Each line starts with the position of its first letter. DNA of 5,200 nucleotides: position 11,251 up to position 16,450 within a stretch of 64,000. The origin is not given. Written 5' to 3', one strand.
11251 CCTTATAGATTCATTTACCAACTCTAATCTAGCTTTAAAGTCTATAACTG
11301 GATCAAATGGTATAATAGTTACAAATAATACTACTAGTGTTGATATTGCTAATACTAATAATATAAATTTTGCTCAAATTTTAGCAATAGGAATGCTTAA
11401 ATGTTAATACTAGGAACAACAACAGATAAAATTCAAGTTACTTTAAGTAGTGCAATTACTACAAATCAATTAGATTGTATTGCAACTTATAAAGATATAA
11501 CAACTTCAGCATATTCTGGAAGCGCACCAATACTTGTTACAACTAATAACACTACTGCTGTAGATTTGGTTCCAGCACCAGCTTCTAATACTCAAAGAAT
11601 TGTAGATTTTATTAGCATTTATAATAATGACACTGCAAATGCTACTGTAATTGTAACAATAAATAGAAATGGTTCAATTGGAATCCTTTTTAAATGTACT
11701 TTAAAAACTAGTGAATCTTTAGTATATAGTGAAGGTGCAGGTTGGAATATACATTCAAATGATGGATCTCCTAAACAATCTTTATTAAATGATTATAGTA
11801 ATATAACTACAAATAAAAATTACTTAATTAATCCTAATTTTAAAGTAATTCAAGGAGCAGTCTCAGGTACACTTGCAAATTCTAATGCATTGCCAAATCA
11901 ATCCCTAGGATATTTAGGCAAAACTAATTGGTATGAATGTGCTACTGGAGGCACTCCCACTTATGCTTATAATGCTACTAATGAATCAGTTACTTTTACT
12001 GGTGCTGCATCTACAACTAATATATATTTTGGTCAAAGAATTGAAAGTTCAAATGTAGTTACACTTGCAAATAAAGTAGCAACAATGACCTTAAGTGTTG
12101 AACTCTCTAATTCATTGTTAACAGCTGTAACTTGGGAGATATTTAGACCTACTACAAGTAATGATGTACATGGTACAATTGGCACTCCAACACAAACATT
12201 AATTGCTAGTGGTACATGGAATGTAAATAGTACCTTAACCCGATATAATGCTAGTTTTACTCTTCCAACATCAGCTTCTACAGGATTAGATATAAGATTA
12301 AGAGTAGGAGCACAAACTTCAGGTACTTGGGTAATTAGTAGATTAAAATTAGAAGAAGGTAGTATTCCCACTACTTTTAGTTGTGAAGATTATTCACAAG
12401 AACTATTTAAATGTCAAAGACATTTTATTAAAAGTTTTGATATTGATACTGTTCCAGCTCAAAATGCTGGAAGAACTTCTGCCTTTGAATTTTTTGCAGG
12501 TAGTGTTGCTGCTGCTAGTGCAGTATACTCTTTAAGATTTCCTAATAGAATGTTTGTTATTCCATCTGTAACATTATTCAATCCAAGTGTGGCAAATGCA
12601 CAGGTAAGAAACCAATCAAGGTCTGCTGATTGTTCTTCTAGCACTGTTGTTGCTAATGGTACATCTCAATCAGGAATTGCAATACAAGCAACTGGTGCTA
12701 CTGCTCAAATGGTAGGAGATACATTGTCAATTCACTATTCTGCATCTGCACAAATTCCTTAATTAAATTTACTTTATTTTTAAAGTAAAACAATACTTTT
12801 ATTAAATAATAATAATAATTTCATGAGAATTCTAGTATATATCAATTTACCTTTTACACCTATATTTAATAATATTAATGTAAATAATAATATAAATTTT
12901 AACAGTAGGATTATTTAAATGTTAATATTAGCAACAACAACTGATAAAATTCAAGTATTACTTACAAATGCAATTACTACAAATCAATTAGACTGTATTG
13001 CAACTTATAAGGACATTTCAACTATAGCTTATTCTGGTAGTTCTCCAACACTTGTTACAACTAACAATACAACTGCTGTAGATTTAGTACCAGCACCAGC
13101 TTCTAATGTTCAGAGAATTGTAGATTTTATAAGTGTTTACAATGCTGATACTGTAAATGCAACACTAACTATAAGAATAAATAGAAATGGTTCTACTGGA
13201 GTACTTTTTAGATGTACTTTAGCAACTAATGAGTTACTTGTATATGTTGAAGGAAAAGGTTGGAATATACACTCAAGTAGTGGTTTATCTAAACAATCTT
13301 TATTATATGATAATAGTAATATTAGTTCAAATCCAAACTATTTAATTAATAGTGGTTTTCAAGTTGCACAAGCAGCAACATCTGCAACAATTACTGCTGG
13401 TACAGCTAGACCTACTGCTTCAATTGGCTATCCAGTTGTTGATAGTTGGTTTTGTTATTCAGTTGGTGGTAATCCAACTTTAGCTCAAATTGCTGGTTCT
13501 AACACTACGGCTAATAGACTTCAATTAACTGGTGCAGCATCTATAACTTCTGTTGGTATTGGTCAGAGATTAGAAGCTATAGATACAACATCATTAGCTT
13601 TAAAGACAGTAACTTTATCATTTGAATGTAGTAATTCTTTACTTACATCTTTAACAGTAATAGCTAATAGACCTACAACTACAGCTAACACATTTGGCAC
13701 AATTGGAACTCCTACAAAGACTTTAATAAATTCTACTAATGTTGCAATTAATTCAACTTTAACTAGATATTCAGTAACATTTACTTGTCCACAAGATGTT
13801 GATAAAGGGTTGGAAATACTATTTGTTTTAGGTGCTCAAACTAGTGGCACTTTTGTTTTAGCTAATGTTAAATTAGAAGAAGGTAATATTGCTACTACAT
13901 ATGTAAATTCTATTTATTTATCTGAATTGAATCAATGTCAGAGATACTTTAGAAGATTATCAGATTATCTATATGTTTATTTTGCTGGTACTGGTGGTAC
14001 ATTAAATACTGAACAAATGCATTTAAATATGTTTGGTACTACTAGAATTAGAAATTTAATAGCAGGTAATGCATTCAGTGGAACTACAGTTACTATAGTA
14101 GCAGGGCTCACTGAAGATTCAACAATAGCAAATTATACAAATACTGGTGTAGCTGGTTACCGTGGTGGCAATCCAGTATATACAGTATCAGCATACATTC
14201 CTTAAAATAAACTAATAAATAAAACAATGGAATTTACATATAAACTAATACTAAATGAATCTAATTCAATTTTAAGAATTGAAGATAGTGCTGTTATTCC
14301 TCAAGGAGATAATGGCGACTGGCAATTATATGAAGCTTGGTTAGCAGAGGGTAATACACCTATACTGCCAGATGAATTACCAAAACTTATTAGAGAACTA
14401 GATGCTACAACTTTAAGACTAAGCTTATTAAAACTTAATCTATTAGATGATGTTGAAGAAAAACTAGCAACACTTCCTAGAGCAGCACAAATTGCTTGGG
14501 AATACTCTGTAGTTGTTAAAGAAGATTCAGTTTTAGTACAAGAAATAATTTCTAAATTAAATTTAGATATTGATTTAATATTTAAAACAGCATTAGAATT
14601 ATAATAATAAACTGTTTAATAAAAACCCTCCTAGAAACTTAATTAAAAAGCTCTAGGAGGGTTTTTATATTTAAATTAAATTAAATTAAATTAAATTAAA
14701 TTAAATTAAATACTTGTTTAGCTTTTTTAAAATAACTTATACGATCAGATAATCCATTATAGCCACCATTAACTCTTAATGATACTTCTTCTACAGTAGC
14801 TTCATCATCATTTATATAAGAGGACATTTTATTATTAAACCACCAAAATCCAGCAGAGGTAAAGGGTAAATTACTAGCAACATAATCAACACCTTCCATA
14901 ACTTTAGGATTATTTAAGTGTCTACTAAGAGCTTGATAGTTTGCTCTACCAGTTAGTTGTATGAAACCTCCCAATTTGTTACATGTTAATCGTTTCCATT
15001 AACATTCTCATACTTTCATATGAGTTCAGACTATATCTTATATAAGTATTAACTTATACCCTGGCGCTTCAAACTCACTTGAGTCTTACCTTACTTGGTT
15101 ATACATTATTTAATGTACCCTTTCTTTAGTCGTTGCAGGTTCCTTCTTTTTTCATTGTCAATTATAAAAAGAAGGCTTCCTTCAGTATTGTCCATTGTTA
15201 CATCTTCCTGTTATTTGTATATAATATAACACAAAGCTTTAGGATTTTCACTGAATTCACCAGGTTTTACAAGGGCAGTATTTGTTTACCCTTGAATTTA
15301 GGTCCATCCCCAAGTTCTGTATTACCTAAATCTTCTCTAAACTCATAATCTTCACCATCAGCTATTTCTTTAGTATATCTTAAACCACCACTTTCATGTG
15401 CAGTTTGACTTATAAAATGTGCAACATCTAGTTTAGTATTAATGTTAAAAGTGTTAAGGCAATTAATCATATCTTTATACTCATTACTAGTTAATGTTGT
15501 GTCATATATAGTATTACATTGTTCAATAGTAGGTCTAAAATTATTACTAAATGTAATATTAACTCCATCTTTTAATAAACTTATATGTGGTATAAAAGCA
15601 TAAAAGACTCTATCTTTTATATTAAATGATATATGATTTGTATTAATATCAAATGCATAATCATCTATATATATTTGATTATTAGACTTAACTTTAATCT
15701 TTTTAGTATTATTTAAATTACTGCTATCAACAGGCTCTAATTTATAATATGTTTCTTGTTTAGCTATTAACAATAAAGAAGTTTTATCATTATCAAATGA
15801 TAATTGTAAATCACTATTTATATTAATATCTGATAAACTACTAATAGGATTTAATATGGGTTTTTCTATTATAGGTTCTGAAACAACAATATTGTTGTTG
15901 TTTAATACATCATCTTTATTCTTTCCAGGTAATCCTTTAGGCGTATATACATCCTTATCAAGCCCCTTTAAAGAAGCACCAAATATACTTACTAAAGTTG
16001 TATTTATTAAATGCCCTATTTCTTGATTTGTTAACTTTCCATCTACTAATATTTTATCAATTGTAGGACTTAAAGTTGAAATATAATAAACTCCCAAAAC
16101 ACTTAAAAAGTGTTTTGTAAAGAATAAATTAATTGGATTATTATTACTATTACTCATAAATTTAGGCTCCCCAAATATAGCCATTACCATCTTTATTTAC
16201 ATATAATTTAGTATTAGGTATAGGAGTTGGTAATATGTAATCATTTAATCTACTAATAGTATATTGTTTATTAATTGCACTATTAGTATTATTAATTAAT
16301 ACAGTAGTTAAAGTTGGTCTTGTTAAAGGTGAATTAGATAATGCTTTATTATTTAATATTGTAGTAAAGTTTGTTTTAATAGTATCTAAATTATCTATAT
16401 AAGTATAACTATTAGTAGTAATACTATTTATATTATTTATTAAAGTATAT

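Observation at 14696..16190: Virion-type GH19 lysin gene interrupted by a 316-nt ORF-less group I intron inside its catalytic signature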

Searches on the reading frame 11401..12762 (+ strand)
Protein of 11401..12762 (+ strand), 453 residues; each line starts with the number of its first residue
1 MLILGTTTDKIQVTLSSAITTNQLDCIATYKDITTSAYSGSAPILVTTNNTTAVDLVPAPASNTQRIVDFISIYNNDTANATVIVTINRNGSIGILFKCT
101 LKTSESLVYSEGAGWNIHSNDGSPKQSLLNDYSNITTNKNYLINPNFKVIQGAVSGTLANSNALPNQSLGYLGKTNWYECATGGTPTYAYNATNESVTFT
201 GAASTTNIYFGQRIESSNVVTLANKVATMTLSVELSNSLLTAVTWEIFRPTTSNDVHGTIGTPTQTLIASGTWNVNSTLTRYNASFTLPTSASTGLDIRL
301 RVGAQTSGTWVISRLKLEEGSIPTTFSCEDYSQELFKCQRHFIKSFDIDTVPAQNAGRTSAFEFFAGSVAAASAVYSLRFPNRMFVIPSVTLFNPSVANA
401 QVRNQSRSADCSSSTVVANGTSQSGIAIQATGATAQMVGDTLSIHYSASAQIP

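Call 26: search_protein_families(library=phrogs, proteins=[window:11401-12762:+], max_evalue=0.001)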
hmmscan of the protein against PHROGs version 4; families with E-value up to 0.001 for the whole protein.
window:11401-12762:+ (453 aa): 2 families
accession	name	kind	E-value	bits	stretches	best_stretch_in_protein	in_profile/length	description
phrog_4492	-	tail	1.3e-25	90.8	1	29-452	703-1096/1096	tail fiber protein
phrog_27782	-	unknown function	2e-08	34.4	1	289-412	486-591/644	-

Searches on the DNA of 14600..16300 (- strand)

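Call 5: search_rna_families(source=window, start=14600, end=15500, threshold=evalue, max_evalue=10, show_alignments=4)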
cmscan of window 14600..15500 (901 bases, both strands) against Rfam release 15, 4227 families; matches with E-value up to 10: 10.
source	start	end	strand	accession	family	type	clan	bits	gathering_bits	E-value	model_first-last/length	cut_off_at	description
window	15007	15297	-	RF00028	Intron_gpI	Intron;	-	64.7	50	5.7e-16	1-253/253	no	Group I catalytic intron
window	14619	14725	-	RF02319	TtnuHACA12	Gene; snRNA; snoRNA; HACA-box;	-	22.2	80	1.5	1-131/131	no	Tetrahymena snoRNA TtnuHACA12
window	15178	15256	-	RF01605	plasmodium_snoR30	Gene; snRNA; snoRNA; CD-box;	-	20.8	43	2.5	1-74/74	no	small nucleolar RNA snoR30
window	14600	14670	+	RF00514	His_leader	Cis-reg; leader;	-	20.2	49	0.99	67-126/126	5'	Histidine operon leader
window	14600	14676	+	RF00557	L10_leader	Cis-reg; leader;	-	19.2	44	1.3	67-138/138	5'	Ribosomal protein L10 leader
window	14958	15024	-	RF02037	IMES-4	Gene;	-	16.6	48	7.4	1-80/80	no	IMES-4 RNA motif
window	15141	15176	-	RF04239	mir-4679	Gene; miRNA;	-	16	88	7.4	1-75/75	no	mir-4679 microRNA precursor family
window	14741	14817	-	RF01596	plasmodium_snoR20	Gene; snRNA; snoRNA; CD-box;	-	13.9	45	10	1-82/82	no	small nucleolar RNA snoR20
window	14980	15054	-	RF03149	RAGATH-12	Gene; sRNA;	-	13.8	75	7.9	1-78/78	no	RAGATH-12 RNA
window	14720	14778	-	RF01222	sn2417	Gene; snRNA; snoRNA; CD-box;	-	13.1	80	9.2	1-123/123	no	Small nucleolar RNA sn2417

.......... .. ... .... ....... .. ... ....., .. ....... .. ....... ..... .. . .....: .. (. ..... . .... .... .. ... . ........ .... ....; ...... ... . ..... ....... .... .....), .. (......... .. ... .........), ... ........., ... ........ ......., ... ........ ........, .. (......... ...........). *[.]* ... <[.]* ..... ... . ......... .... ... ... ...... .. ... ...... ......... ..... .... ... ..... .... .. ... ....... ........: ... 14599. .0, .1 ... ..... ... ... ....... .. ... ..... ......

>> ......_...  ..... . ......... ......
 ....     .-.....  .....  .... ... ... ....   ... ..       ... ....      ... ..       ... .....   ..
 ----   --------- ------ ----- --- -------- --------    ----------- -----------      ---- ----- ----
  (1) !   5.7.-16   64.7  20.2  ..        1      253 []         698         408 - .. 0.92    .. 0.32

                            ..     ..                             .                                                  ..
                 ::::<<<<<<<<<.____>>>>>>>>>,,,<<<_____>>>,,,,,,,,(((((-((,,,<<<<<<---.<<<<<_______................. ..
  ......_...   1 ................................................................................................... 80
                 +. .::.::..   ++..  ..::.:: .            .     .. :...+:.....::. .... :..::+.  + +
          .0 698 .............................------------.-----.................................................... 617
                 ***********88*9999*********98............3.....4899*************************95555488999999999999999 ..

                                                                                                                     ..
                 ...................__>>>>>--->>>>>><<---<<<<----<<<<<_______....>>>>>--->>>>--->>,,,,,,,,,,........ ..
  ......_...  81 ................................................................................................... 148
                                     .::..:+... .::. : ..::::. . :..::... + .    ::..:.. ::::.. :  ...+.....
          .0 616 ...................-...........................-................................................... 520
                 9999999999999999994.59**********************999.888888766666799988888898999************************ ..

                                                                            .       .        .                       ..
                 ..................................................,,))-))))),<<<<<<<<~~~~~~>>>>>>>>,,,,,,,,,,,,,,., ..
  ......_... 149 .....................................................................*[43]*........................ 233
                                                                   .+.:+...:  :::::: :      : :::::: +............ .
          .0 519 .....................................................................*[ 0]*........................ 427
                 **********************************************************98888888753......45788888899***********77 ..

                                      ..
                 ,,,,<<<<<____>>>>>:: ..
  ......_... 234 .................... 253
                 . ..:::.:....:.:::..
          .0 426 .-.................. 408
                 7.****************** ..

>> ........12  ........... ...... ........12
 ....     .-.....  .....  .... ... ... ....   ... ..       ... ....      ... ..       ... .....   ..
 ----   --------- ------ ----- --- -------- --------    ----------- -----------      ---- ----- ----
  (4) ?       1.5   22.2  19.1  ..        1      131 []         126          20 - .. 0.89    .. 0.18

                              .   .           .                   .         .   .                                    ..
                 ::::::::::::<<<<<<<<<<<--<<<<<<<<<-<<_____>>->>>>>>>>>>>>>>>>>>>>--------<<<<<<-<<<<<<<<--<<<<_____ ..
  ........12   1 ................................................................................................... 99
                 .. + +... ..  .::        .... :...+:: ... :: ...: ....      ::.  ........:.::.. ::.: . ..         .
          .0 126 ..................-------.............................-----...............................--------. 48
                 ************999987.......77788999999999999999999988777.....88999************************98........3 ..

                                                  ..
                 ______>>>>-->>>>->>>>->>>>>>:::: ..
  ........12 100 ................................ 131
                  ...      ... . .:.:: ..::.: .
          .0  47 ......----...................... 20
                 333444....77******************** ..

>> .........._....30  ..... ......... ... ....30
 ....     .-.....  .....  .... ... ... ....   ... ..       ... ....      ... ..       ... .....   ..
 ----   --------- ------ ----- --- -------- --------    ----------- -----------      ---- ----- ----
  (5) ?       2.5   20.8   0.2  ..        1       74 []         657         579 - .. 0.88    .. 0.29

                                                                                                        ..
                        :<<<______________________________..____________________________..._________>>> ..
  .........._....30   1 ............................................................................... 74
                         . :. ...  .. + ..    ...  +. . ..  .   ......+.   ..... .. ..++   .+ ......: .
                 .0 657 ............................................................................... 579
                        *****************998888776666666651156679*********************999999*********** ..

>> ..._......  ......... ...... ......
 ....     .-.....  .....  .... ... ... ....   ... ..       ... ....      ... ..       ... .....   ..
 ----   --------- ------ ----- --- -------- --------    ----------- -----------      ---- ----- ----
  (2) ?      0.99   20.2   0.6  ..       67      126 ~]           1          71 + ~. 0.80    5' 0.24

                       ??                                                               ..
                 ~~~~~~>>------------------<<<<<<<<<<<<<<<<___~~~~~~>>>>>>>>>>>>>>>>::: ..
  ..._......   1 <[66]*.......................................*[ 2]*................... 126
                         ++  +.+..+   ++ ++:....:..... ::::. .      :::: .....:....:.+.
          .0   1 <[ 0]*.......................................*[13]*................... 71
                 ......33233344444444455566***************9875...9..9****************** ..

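Call 8: search_dna_similar(query=window:14600-16300:-, collection=phages, mode=distant, max_rows=20)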
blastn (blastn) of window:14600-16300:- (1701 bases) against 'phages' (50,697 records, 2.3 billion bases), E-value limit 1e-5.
Records with a match: 6; places in all: 6; records where one place covers at least 80% of the query: 0.
Best place of each record, by identity: 90-95% 1; 60-80% 5.
By first word of the organism name: Synechococcus 4; Bacteriophage 1; Bacillus 1.
By host as written in the record: Synechococcus sp. WH 7803 2; Synechococcus sp. KSHK05 2; - 1; Bacillus cereus 1.
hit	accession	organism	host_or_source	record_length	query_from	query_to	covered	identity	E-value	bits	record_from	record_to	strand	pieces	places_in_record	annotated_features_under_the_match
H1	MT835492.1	Bacteriophage sp.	human fecal samples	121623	1243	1325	5%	76.5%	7e-6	59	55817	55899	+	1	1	record has no annotation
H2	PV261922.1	Synechococcus phage 7B11-B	Synechococcus sp. WH 7803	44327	1391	1461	4%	78.9%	2e-6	62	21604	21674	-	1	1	endolysin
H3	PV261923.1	Synechococcus phage WH11-B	Synechococcus sp. WH 7803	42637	1391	1461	4%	78.9%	2e-6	62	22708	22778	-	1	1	endolysin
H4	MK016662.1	Synechococcus phage S-B28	Synechococcus sp. KSHK05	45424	1391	1461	4%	78.9%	2e-6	62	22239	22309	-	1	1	membrane-bound lytic murein transglycosylase D precursor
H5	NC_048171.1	Synechococcus phage S-B28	Synechococcus sp. KSHK05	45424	1391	1461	4%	78.9%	2e-6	62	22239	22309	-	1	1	endolysin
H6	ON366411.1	Bacillus phage vB_BceH_LY2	Bacillus cereus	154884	1253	1296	3%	90.9%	5e-7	63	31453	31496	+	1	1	none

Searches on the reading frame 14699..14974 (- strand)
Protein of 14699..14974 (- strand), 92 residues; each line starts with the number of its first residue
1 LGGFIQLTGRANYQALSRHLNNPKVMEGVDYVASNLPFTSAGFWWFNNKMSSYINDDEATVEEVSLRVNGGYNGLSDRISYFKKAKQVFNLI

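Call 4: search_protein_families(library=pfam, proteins=[window:14699-14974:-], max_evalue=0.01)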
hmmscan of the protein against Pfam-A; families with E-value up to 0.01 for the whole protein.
seq(92 aa): 0 families
